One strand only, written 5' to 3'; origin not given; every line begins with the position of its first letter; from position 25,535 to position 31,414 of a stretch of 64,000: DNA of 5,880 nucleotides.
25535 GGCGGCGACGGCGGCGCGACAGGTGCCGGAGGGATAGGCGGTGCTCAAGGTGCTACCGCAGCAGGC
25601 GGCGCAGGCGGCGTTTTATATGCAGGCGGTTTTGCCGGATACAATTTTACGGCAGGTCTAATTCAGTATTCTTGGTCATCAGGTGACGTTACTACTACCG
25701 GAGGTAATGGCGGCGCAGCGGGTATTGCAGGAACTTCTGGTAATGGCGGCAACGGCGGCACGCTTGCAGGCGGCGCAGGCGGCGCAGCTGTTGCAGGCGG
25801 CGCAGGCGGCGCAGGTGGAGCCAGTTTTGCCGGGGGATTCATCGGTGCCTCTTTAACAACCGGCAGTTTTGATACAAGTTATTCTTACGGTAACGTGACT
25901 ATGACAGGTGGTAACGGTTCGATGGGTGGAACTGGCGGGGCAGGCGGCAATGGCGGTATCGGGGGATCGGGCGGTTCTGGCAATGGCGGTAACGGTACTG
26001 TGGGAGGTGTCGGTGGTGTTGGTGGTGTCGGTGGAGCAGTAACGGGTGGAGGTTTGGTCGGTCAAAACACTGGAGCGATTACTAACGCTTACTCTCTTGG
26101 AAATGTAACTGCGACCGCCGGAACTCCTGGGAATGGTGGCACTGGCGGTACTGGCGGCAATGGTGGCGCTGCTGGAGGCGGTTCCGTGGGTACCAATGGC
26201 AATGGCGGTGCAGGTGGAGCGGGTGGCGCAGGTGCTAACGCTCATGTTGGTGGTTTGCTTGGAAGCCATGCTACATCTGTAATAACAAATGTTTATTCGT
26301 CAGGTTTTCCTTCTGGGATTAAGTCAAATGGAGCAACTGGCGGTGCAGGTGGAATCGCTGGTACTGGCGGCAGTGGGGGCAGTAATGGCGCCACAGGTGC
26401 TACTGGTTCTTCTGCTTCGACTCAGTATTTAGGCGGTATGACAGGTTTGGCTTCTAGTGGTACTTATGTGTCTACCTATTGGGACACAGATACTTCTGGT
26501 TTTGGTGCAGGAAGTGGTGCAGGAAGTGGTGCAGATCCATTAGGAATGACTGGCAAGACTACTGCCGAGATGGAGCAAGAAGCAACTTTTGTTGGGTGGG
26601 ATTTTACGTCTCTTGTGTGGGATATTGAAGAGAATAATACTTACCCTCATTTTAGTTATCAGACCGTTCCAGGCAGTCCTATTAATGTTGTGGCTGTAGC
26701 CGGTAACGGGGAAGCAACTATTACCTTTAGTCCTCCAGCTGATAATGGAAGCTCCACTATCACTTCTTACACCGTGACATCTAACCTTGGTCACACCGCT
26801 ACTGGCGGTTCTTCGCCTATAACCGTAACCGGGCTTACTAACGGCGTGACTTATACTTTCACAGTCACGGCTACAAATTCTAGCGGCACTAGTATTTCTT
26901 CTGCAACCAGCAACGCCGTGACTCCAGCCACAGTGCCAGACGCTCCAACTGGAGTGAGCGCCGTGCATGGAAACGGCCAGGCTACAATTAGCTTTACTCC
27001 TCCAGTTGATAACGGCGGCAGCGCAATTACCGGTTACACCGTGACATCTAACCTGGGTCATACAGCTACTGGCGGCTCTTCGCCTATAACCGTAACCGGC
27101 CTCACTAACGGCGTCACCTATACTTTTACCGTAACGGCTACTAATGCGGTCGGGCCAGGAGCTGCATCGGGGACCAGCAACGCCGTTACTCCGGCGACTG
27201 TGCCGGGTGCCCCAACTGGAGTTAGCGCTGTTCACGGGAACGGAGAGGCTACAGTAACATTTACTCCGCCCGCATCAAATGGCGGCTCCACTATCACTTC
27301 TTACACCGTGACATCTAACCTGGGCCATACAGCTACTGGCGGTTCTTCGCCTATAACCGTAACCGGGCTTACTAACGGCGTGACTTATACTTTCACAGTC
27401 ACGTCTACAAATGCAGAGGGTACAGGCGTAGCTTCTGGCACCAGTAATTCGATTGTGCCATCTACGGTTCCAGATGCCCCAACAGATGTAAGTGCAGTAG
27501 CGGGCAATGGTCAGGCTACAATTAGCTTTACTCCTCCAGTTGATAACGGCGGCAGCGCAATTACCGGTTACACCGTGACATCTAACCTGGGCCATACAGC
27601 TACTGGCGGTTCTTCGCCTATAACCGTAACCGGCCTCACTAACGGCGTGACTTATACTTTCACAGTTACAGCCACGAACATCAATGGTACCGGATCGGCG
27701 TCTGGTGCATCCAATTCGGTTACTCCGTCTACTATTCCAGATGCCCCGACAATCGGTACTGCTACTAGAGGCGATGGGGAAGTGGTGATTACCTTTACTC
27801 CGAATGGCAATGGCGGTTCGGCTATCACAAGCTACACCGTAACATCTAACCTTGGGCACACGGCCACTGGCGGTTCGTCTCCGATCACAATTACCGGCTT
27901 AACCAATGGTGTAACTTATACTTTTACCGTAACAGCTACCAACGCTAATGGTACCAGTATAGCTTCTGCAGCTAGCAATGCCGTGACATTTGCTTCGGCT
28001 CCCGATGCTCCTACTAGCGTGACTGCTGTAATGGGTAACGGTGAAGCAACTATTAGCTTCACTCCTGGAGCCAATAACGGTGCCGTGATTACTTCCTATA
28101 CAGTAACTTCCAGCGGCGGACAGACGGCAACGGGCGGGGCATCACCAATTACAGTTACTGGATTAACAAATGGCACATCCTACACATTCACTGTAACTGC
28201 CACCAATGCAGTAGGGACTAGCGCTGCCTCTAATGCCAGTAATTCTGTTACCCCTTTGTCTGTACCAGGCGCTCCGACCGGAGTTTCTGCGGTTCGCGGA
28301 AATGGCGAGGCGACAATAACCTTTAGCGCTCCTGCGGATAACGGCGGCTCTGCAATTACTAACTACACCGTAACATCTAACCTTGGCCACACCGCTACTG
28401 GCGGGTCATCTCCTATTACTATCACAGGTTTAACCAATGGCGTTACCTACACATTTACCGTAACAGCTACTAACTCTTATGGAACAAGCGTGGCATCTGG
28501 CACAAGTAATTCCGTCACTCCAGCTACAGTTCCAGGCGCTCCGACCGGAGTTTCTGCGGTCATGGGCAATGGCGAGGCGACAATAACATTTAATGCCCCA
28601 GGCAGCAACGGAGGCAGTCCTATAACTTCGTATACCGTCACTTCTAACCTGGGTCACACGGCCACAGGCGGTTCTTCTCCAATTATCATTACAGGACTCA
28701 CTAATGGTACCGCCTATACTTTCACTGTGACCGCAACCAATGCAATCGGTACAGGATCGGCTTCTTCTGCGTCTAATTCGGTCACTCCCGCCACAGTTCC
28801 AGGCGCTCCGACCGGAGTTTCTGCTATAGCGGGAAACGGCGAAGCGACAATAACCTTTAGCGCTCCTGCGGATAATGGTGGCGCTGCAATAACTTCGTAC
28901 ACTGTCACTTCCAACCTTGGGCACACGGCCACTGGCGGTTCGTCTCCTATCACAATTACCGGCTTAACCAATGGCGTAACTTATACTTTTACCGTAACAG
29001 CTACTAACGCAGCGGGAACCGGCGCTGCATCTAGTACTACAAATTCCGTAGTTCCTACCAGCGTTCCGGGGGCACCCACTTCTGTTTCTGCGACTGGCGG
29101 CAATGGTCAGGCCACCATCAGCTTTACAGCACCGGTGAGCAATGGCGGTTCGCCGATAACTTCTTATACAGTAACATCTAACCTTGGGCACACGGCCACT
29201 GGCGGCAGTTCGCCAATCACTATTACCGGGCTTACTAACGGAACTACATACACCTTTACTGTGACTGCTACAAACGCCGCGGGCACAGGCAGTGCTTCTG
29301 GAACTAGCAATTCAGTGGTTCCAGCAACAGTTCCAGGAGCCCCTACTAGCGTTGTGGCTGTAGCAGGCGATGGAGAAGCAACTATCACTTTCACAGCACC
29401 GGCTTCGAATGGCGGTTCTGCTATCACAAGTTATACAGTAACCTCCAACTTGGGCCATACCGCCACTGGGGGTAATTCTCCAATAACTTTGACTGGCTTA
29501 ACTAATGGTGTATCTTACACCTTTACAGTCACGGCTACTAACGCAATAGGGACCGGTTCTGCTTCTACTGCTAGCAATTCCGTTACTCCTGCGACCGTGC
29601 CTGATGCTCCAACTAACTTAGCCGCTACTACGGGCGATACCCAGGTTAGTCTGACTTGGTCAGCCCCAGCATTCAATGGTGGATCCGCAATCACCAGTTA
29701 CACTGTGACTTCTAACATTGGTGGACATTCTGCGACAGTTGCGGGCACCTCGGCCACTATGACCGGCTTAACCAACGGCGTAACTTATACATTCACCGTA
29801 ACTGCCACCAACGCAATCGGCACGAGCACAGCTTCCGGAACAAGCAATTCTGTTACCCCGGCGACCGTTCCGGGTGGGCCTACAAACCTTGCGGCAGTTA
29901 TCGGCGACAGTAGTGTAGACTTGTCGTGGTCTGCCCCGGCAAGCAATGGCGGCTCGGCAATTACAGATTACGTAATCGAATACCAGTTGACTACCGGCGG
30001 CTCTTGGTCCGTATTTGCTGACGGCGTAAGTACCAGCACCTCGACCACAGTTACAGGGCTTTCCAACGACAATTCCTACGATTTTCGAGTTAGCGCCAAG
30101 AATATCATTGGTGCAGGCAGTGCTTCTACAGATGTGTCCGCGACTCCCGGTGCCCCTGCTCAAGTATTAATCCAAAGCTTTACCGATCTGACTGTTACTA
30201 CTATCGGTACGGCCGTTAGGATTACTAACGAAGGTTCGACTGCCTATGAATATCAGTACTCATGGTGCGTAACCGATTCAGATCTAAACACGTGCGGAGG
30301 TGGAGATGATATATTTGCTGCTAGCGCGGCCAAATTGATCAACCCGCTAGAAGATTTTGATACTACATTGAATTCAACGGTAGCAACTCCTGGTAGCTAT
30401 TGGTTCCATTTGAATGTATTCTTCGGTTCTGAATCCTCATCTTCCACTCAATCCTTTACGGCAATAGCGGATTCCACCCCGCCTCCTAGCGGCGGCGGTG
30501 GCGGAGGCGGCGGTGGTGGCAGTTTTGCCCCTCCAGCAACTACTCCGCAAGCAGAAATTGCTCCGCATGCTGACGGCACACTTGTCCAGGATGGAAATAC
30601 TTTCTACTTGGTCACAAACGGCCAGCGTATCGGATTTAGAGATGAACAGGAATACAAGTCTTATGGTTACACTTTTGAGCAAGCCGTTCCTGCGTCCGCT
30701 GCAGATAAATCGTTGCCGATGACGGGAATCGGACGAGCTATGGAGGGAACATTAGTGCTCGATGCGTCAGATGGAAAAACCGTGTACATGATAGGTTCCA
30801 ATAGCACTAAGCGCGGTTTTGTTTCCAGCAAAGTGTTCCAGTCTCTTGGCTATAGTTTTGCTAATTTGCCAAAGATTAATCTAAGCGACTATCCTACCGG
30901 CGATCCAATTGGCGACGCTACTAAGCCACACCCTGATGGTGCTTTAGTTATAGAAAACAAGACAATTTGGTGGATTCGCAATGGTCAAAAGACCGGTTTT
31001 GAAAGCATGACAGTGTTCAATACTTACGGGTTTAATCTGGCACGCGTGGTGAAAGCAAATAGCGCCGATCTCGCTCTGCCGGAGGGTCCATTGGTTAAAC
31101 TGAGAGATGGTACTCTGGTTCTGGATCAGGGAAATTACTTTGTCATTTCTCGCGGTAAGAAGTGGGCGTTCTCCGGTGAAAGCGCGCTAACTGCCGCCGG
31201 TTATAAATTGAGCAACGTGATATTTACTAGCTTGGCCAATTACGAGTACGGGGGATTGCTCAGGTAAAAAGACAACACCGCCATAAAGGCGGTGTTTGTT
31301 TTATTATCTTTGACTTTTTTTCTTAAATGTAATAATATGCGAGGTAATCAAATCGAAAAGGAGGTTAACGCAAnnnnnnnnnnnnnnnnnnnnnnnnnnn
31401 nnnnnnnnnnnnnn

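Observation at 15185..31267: A 5,360-aa giant surface protein with a composite GLUG-repeat / FN3 / C-terminal-repeat architecture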

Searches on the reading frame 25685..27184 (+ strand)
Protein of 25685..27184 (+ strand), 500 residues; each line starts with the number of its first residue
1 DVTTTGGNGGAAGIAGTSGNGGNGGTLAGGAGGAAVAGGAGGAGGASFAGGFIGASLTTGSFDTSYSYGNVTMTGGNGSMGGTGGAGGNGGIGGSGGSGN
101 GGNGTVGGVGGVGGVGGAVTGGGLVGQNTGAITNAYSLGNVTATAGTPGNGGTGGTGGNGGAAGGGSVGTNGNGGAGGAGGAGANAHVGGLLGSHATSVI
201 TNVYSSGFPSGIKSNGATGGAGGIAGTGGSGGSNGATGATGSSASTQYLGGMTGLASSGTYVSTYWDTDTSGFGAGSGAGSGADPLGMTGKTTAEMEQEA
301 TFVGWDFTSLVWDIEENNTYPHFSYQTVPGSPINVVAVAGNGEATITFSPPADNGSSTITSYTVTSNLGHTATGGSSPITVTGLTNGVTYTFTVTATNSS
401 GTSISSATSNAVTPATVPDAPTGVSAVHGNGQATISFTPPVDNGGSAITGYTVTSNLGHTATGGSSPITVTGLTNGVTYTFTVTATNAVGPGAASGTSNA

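Call 5: search_protein_families(library=pfam, proteins=[window:25685-27184:+], max_evalue=0.1)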
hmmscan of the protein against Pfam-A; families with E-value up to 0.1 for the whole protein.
window:25685-27184:+ (500 aa): 7 families
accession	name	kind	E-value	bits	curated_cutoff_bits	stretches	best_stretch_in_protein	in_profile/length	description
PF00041.27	fn3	-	3.7e-18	66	25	2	419-496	1-79/84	Fibronectin type III domain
PF25059.1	FN3_DSCAM-DSCAML_C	-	4.9e-05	24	39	0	376-408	44-76/89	DSCAM/DSCAML C-terminal Fn3-like domain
PF16323.11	DUF4959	-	0.00025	21.8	32.9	1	320-412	10-104/106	Domain of unknown function (DUF4959)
PF03785.20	Peptidase_C25_C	-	0.001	19.3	25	0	336-360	41-65/79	Peptidase family C25, C terminal ig-like domain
PF19291.4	TREH_N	-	0.0033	17.1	23.1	0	335-402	109-172/211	Trehalase-like, N-terminal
PF17425.8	Arylsulfotran_N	-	0.005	17.3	24.2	0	343-408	25-82/88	Arylsulfotransferase Ig-like domain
PF16656.11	Pur_ac_phosph_N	-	0.012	16.5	30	0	342-404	13-84/93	Purple acid Phosphatase, N-terminal domain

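Call 6: search_protein_families(library=ncbifam, proteins=[window:25685-27184:+], max_evalue=10)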
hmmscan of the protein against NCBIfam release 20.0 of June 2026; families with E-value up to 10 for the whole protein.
window:25685-27184:+ (500 aa): 1 family
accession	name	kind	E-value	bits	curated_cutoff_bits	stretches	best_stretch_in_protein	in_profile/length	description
NF045522.1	MXAN_2561_fam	equivalog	0.00071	19.1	150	2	338-415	178-259/304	MXAN_2561 family MXYO-CTERM-anchored protein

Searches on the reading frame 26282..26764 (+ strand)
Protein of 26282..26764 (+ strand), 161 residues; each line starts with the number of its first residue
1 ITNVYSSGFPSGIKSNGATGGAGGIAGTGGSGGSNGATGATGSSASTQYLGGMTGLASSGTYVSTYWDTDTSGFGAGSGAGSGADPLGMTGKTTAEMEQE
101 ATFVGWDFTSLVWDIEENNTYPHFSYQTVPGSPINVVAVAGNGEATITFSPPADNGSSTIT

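Call 58: find_related_loci(query=window:26282-26764:+, collection=metagenome_contigs, flank=10000)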
Query window:26282-26764:+ (161 aa) in metagenome_contigs; peptide patterns used: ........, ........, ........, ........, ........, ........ (x = any residue, [..] = any of these).
600 stretches matched a pattern (row limit reached: there are more); 2 encode a relative of the query (tblastn E <= 1e-3); 2 distinct loci.
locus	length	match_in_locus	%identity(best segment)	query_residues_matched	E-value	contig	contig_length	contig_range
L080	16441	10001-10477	60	1-161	6e-49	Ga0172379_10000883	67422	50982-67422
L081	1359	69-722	65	123-161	2e-8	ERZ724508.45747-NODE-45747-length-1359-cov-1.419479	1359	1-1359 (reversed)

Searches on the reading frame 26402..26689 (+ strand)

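Call 50: search_protein_families(library=pfam, proteins=[window:26402-26689:+], max_evalue=10)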
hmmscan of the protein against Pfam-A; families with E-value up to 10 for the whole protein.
window:26402-26689:+ (96 aa): 1 family
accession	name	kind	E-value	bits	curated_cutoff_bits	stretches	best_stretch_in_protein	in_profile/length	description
PF04360.17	Serglycin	-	0.085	13.3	30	1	25-60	87-117/149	Serglycin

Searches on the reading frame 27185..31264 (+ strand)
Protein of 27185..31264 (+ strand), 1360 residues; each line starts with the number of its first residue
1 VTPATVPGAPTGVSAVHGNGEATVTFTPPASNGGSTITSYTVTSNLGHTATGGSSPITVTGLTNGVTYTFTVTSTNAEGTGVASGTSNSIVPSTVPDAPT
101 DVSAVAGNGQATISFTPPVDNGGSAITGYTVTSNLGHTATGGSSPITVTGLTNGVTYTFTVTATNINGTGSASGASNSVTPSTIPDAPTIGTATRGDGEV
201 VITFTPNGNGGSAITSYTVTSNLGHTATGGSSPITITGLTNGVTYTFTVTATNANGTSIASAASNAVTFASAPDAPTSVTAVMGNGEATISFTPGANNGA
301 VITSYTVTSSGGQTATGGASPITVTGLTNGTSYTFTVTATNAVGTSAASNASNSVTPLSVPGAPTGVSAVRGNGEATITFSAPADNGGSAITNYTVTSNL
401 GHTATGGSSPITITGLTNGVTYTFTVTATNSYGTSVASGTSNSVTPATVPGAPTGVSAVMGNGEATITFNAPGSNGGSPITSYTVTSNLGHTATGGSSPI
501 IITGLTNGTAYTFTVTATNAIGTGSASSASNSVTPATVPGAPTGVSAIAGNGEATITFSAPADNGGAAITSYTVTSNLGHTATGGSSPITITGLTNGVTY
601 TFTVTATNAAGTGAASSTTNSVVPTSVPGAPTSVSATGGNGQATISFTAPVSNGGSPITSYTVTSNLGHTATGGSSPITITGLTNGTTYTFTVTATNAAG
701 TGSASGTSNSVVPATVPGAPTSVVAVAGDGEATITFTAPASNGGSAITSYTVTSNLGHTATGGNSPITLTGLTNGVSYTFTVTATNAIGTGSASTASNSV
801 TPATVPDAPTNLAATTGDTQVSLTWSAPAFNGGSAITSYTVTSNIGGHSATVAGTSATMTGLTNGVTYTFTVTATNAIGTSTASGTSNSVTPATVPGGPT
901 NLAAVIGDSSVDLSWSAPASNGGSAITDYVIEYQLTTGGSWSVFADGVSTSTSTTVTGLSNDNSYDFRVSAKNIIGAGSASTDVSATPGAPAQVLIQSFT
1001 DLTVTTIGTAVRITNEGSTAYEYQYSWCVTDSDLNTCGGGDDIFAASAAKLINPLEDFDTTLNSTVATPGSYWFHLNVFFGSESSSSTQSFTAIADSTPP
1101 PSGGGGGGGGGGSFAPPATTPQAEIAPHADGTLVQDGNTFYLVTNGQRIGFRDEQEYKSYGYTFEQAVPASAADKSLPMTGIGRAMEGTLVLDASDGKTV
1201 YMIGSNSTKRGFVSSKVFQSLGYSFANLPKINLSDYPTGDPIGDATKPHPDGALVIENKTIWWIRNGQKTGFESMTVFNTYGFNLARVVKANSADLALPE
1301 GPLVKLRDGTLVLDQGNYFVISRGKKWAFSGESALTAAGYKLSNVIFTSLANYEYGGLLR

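Call 5: search_protein_families(library=pfam, proteins=[window:27185-31264:+], max_evalue=0.1)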
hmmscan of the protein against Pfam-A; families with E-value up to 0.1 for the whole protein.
window:27185-31264:+ (1360 aa): 10 families
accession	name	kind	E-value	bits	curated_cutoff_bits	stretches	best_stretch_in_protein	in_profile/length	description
PF00041.27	fn3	-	5.9e-104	340.9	25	11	899-985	3-82/84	Fibronectin type III domain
PF25059.1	FN3_DSCAM-DSCAML_C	-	4.2e-36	123.6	39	2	920-985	14-78/89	DSCAM/DSCAML C-terminal Fn3-like domain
PF16656.11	Pur_ac_phosph_N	-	1.5e-14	54.7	30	1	908-973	12-82/93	Purple acid Phosphatase, N-terminal domain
PF16323.11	DUF4959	-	3.9e-12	46.9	32.9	0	533-613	13-96/106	Domain of unknown function (DUF4959)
PF17425.8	Arylsulfotran_N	-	2.1e-08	34.6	24.2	0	202-258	28-78/88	Arylsulfotransferase Ig-like domain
PF07495.19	Y_Y_Y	-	2.6e-08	34.1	26.6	0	408-444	27-62/65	Y_Y_Y domain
PF10179.15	NDNF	-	1.2e-07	32.2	27.3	0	221-268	78-126/127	Neuron-derived neurotrophic factor, first Fn(III) domain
PF14741.12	GH114_assoc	-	8.9e-06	26.3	22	0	636-690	21-73/126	N-terminal glycosyl-hydrolase-114-associated domain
PF18202.7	TQ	-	0.0012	19.7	23.8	0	678-752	29-95/127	T-Q ester bond containing domain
PF04775.20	Bile_Hydr_Trans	-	0.062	13.6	27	0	322-351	6-35/126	Acyl-CoA thioester hydrolase/BAAT N-terminal region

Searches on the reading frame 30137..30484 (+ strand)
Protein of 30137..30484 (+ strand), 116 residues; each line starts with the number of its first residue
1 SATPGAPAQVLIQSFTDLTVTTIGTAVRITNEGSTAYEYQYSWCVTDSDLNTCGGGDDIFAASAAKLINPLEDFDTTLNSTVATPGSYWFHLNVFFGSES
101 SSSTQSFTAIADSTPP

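Call 50: search_protein_families(library=pfam, proteins=[window:30137-30484:+], max_evalue=10)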
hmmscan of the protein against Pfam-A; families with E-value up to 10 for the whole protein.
window:30137-30484:+ (116 aa): 0 families
